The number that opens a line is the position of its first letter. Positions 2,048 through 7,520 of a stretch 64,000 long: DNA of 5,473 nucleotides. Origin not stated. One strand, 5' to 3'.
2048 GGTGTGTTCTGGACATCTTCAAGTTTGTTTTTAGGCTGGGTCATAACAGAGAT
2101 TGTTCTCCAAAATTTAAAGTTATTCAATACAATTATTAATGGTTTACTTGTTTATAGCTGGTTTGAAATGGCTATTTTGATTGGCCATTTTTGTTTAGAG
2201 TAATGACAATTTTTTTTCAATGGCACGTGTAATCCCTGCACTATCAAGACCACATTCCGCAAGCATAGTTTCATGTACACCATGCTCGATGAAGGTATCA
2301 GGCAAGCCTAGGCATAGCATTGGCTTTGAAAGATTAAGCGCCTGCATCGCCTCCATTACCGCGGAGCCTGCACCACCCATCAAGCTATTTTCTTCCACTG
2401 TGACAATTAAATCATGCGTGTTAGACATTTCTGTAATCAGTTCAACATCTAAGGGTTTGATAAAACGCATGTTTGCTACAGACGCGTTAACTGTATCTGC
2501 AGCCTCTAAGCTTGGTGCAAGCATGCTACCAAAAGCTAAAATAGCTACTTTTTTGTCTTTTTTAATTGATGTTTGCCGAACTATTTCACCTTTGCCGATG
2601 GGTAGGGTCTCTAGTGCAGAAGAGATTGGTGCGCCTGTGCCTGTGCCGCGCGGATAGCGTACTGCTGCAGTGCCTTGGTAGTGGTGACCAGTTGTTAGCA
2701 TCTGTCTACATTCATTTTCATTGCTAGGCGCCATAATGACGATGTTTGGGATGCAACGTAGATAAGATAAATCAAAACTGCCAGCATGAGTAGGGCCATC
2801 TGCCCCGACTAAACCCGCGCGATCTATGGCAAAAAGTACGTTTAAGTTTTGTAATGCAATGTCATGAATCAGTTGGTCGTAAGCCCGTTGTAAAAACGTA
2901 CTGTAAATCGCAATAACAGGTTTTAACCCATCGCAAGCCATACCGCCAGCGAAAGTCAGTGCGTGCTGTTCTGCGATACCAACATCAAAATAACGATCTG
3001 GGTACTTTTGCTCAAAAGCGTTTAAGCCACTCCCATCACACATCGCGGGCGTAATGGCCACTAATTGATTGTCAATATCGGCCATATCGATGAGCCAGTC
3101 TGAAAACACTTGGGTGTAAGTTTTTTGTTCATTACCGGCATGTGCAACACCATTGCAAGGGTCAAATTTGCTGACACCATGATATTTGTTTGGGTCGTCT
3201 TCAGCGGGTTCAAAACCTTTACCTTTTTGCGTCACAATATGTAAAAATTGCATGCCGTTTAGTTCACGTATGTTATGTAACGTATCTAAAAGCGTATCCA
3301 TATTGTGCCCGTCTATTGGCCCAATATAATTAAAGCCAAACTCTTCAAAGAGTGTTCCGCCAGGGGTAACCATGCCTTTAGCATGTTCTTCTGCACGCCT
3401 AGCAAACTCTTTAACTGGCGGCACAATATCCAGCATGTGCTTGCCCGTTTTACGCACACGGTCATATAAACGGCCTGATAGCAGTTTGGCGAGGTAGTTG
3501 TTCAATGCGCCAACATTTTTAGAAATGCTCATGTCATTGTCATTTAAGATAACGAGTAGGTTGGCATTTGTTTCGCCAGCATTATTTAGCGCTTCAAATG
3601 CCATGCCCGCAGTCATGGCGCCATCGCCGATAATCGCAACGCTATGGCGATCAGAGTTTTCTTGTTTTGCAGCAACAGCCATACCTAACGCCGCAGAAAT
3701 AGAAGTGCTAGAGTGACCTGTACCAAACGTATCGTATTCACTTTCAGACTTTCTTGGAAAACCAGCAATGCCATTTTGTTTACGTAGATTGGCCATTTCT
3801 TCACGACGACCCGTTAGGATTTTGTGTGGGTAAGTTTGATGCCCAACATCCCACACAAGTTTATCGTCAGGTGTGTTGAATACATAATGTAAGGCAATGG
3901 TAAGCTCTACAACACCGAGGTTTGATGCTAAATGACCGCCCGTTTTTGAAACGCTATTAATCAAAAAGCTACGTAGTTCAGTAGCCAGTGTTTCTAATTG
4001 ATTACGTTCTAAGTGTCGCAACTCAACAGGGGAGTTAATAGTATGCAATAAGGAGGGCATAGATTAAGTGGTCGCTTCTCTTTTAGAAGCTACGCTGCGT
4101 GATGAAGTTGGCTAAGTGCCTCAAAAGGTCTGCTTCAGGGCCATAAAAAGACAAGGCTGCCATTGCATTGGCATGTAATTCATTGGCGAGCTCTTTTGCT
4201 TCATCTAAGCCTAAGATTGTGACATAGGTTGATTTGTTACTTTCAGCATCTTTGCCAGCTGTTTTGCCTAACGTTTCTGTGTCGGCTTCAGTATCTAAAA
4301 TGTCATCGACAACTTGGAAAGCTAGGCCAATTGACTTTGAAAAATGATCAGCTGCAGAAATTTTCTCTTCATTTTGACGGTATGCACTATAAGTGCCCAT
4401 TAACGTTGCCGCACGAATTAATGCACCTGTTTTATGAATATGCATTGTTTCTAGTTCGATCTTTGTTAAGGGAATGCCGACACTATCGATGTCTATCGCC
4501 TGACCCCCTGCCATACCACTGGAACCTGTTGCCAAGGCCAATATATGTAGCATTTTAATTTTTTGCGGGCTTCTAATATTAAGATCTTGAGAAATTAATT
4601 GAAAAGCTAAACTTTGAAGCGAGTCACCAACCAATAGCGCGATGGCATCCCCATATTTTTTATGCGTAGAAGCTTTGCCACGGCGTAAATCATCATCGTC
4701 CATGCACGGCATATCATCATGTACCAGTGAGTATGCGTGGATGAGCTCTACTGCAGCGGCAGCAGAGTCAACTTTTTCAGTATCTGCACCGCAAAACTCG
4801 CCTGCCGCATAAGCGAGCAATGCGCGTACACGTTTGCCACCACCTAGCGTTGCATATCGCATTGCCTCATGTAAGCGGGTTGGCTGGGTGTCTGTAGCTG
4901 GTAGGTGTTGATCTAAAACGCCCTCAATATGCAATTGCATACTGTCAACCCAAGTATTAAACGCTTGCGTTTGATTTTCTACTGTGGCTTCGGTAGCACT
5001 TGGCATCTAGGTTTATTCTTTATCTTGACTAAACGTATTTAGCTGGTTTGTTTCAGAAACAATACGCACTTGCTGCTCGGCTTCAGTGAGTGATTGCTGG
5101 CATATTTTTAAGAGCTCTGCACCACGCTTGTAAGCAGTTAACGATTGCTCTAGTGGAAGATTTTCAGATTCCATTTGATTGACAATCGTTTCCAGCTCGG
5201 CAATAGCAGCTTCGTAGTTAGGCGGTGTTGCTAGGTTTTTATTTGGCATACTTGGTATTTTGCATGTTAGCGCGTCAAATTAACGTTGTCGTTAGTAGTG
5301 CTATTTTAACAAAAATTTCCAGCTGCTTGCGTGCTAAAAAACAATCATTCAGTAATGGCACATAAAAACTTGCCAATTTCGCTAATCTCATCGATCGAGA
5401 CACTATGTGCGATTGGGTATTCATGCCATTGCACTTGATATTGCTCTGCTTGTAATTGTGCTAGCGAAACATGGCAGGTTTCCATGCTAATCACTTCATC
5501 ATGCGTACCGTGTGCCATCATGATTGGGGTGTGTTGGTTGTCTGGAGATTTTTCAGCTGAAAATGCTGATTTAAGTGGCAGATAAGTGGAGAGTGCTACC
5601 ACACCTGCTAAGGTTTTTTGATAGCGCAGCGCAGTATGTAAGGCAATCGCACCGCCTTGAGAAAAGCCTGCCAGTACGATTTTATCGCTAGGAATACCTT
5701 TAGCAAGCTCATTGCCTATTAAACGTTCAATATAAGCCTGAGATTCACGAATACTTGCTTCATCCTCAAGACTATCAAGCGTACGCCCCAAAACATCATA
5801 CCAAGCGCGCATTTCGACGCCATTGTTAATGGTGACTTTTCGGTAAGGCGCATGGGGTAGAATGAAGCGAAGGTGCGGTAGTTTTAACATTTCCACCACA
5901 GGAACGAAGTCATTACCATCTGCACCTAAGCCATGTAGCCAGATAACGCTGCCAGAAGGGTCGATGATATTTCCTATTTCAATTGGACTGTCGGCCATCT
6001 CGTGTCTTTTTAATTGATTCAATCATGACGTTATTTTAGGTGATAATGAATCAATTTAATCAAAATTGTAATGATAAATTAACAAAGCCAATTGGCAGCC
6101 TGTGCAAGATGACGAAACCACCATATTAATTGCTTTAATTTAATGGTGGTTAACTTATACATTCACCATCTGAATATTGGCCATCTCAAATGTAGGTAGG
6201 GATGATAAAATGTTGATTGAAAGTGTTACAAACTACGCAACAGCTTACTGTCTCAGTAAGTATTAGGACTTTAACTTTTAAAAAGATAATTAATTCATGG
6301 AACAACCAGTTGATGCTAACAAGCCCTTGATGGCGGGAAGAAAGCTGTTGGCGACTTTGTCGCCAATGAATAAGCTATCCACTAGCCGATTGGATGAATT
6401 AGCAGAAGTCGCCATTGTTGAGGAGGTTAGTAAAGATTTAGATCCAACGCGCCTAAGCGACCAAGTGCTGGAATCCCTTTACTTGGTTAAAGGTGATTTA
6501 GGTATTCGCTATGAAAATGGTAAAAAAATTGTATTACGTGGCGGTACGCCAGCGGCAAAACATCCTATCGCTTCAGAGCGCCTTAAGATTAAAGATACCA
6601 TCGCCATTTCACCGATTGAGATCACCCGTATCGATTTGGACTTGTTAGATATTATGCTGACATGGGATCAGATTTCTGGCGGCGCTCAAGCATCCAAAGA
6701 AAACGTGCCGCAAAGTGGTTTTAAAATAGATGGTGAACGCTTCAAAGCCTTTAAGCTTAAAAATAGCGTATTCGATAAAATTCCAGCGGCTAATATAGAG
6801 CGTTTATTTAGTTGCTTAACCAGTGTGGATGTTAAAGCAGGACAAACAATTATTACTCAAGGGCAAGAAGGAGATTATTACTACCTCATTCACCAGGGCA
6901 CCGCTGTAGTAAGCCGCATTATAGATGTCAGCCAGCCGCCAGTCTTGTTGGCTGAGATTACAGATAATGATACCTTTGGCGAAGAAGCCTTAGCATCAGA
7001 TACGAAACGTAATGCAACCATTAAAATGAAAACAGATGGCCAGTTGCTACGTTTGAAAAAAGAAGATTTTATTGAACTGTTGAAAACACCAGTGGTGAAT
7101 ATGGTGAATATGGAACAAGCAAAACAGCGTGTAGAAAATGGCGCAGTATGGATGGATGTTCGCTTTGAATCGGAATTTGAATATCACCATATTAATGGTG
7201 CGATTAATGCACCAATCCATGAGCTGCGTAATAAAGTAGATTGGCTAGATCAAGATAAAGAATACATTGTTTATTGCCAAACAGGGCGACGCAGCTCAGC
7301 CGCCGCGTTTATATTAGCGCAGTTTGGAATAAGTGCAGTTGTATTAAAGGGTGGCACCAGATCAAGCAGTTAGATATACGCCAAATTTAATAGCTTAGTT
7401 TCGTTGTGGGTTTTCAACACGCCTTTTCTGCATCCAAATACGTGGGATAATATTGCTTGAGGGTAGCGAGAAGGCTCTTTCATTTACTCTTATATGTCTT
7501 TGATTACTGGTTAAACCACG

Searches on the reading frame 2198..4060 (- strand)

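Call 80: search_protein_families(library=pfam, proteins=[window:2198-4060:-], max_evalue=0.00001)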
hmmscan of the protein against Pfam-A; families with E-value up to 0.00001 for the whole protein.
window:2198-4060:- (621 aa): 5 families
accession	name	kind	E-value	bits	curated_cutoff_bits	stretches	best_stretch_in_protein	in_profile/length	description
PF13292.11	DXP_synthase_N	-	6.3e-126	419.7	21.2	1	5-277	1-274/274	1-deoxy-D-xylulose-5-phosphate synthase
PF02779.29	Transket_pyr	-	3.1e-42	144.6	27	1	313-472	3-170/174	Transketolase, pyrimidine binding domain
PF02780.25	Transketolase_C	-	3e-24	85.7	25.9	1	500-610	7-124/124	Transketolase, C-terminal domain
PF00676.26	E1_dh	-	3.5e-08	33.2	22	1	115-182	101-168/300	Dehydrogenase E1 component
PF02775.26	TPP_enzyme_C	-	2.3e-06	27.9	21.9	1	113-177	26-84/151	Thiamine pyrophosphate enzyme, C-terminal TPP binding domain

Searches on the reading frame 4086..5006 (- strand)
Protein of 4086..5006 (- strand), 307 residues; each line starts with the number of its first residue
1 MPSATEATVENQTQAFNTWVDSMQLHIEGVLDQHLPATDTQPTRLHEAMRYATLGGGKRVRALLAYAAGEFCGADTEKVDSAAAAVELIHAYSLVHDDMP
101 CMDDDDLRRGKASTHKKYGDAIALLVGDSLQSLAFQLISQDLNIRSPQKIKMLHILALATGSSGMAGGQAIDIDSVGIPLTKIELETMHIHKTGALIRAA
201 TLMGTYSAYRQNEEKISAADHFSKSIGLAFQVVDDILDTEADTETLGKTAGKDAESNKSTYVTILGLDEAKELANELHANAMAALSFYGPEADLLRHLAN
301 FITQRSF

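Call 80: search_protein_families(library=pfam, proteins=[window:4086-5006:-], max_evalue=0.00001)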
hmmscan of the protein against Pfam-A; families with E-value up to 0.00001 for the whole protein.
window:4086-5006:- (307 aa): 1 family
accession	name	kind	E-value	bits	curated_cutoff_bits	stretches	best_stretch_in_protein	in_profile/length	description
PF00348.22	polyprenyl_synt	-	5.9e-55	186.6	27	1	44-278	3-231/251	Polyprenyl synthetase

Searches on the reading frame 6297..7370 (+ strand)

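Call 80: search_protein_families(library=pfam, proteins=[window:6297-7370:+], max_evalue=0.00001)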
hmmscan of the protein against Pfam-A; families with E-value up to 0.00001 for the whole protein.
window:6297-7370:+ (358 aa): 2 families
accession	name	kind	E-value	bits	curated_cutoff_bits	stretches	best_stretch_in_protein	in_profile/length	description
PF00027.35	cNMP_binding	-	8.3e-17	61.4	27.5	1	178-263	3-87/89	Cyclic nucleotide-binding domain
PF00581.25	Rhodanese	-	2e-15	57.5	22.2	1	273-354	3-96/102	Rhodanese-like domain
